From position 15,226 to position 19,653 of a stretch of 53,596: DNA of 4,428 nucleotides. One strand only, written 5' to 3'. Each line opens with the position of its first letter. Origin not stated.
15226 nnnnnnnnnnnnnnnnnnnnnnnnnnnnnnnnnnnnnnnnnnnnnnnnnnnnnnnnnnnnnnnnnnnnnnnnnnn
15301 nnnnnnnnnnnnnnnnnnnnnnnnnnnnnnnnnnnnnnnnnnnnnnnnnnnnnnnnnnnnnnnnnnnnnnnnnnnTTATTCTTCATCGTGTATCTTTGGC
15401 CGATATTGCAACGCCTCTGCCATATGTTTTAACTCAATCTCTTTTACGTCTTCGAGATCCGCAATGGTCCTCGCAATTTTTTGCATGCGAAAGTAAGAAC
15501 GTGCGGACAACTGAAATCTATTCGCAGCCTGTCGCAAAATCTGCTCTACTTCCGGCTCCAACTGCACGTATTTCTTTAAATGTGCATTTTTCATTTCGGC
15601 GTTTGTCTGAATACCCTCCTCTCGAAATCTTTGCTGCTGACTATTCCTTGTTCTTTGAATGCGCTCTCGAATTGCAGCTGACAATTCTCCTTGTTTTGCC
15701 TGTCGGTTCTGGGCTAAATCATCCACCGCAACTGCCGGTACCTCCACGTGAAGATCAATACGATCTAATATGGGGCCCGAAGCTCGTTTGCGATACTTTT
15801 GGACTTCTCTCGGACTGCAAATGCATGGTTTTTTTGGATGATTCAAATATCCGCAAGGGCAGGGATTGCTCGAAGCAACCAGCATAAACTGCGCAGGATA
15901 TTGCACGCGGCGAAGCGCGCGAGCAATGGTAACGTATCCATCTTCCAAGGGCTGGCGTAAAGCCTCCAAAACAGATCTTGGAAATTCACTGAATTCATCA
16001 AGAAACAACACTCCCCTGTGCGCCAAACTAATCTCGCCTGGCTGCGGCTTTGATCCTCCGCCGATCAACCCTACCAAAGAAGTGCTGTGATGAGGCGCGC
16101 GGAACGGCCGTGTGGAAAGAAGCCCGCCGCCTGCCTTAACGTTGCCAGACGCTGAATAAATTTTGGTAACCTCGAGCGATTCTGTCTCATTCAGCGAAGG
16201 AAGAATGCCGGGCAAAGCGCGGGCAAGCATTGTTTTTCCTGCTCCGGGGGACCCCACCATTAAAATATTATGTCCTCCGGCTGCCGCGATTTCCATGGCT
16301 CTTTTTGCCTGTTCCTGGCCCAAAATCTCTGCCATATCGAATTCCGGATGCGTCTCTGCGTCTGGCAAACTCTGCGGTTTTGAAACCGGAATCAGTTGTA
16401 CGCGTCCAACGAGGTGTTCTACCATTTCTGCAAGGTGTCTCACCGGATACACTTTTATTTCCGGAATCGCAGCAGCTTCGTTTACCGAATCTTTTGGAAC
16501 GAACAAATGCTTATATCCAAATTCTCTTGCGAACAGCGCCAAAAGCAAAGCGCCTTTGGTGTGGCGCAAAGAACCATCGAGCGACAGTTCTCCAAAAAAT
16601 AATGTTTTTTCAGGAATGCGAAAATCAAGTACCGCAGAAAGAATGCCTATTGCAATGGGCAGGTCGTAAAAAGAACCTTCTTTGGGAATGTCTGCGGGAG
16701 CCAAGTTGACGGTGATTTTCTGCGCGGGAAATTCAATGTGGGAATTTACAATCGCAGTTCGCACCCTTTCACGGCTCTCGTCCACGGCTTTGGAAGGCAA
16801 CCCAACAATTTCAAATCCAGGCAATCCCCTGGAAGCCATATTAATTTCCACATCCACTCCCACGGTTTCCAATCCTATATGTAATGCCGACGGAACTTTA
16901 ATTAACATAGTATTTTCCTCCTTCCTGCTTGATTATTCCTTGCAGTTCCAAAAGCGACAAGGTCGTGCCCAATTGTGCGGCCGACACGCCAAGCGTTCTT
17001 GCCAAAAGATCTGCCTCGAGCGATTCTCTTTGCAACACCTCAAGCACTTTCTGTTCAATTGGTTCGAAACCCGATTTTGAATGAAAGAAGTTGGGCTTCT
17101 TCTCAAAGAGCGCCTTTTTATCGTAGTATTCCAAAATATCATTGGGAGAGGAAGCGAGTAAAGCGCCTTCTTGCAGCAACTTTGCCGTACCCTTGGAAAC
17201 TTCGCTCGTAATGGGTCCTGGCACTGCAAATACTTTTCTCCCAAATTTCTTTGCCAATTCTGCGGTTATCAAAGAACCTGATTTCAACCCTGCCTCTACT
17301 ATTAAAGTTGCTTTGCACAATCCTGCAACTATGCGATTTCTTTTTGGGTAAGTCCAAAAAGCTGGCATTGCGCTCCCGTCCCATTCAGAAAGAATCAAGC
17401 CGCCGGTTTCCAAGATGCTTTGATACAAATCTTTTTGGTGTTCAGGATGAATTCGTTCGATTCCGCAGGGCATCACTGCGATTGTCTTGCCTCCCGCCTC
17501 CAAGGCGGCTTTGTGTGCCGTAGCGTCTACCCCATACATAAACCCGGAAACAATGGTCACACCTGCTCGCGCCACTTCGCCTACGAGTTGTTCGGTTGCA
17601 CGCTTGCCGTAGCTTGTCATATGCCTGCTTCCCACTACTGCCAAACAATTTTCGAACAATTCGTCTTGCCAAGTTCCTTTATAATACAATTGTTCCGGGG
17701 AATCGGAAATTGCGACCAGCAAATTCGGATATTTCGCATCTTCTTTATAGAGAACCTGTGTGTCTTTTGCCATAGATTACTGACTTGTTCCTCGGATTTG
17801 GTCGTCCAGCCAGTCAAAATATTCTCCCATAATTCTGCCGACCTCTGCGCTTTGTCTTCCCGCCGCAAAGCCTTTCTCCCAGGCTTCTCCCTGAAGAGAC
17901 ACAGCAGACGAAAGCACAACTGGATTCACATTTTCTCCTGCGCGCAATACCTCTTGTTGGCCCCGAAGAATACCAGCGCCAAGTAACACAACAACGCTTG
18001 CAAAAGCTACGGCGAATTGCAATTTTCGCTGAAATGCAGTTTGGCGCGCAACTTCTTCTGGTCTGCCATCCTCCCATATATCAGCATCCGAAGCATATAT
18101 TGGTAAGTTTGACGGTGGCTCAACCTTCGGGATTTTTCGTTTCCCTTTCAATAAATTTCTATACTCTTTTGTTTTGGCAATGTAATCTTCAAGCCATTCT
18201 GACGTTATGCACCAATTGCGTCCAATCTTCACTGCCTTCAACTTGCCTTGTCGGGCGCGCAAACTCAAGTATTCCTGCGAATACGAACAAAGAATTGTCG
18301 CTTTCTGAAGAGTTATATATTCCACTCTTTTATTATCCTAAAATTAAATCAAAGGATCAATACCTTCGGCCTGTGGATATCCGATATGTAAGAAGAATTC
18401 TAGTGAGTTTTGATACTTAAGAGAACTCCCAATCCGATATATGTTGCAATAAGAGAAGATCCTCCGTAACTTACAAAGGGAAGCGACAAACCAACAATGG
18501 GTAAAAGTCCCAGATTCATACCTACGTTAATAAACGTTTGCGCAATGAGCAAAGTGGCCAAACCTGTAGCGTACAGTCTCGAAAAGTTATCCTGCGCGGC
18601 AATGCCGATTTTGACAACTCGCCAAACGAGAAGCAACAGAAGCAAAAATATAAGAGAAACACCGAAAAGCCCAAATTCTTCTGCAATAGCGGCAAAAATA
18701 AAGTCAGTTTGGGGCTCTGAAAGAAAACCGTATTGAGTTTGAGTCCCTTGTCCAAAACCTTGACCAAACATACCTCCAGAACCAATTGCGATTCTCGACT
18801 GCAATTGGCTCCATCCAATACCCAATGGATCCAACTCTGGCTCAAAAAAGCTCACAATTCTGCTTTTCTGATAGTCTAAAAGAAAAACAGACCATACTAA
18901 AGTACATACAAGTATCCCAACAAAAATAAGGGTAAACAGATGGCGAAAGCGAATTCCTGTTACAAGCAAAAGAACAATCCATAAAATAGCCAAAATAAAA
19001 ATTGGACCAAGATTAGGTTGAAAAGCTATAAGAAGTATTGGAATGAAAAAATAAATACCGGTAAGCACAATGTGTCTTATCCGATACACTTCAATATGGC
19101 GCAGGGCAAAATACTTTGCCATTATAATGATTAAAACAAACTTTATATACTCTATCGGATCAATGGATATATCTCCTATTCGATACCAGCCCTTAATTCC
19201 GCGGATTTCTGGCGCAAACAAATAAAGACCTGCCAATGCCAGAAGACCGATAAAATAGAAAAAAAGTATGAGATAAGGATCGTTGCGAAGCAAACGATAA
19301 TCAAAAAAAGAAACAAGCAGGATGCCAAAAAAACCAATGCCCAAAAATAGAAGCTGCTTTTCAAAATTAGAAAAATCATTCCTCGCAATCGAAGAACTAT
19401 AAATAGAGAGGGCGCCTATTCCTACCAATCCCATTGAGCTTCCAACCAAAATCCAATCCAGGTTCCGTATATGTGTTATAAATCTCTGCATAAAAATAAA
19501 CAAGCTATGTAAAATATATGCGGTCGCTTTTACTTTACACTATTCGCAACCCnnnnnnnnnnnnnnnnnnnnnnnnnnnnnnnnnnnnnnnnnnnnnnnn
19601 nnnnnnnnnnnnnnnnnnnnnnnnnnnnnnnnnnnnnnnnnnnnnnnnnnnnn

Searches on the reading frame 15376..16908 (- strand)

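Call 8: search_protein_families(library=pfam, proteins=[window:15376-16908:-], max_evalue=0.01)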
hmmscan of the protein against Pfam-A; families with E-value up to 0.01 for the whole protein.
window:15376-16908:- (510 aa): 11 families
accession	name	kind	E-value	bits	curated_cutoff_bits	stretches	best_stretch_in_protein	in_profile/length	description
PF01078.27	Mg_chelatase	-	1.2e-93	312.7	20.3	1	191-395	1-204/207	Magnesium chelatase, subunit ChlI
PF13541.12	ChlI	-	1.8e-44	151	27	1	20-140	1-120/121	Subunit ChlI of Mg-chelatase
PF13335.12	Mg_chelatase_C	-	4.4e-28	98.2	26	1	408-503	2-94/94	Magnesium chelatase, subunit ChlI C-terminal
PF07728.20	AAA_5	-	5.3e-09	36.6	22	1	298-351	67-125/139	AAA domain (dynein-related subfamily)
PF00493.29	MCM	-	3.5e-07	30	23.3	1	290-354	114-178/224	MCM P-loop domain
PF00158.32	Sigma54_activat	-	1.5e-06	28.5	20.2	1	284-327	80-123/168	Sigma-54 interaction domain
PF05362.19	Lon_C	-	0.00014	21.9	21.1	1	58-166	89-202/205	Lon protease (S16) C-terminal proteolytic domain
PF05496.18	RuvB_N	-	0.00063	20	27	0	192-231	6-52/159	Holliday junction DNA helicase RuvB P-loop domain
PF00004.35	AAA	-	0.0036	18.2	21.2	0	215-236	1-22/131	ATPase family associated with various cellular activities (AAA)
PF06068.19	TIP49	-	0.0057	16.3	23.8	0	187-253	18-91/347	TIP49 P-loop domain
PF13401.12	AAA_22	-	0.0083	16.9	27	0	214-239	7-32/130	AAA domain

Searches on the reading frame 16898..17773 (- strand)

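Call 8: search_protein_families(library=pfam, proteins=[window:16898-17773:-], max_evalue=0.01)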
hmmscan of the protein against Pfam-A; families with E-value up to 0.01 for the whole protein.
window:16898-17773:- (291 aa): 4 families
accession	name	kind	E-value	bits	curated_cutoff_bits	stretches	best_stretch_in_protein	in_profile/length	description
PF02481.21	DNA_processg_A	-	8.3e-71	238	29.6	1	3-206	5-209/212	DNA recombination-mediator protein A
PF17782.7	DprA_WH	-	1.9e-09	37.8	22.9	1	237-287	11-61/61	DprA winged helix domain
PF18306.6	LDcluster4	-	2.7e-06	27.5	26.3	1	45-103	5-64/151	SLOG cluster4 family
PF01978.25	TrmB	-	0.0092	16.3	25.6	0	233-289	3-60/68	Sugar-specific transcriptional regulator TrmB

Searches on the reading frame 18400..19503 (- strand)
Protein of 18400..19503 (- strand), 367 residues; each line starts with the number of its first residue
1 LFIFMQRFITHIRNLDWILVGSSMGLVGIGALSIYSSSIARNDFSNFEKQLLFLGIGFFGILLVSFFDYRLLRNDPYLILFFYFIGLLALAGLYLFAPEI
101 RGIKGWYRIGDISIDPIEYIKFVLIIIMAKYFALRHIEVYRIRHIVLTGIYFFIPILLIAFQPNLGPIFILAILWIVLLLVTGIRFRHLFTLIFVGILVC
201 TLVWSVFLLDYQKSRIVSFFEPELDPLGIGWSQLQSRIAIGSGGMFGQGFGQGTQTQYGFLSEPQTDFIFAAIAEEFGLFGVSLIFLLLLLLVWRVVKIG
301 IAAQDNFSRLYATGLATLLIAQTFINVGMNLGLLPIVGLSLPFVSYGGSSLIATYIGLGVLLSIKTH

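Call 8: search_protein_families(library=pfam, proteins=[window:18400-19503:-], max_evalue=0.01)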
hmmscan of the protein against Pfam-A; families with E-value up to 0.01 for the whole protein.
window:18400-19503:- (367 aa): 1 family
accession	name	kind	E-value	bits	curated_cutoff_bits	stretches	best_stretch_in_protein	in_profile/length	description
PF01098.24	FTSW_RODA_SPOVE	-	1.6e-88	297.5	26.4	1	24-367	14-353/356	Cell cycle protein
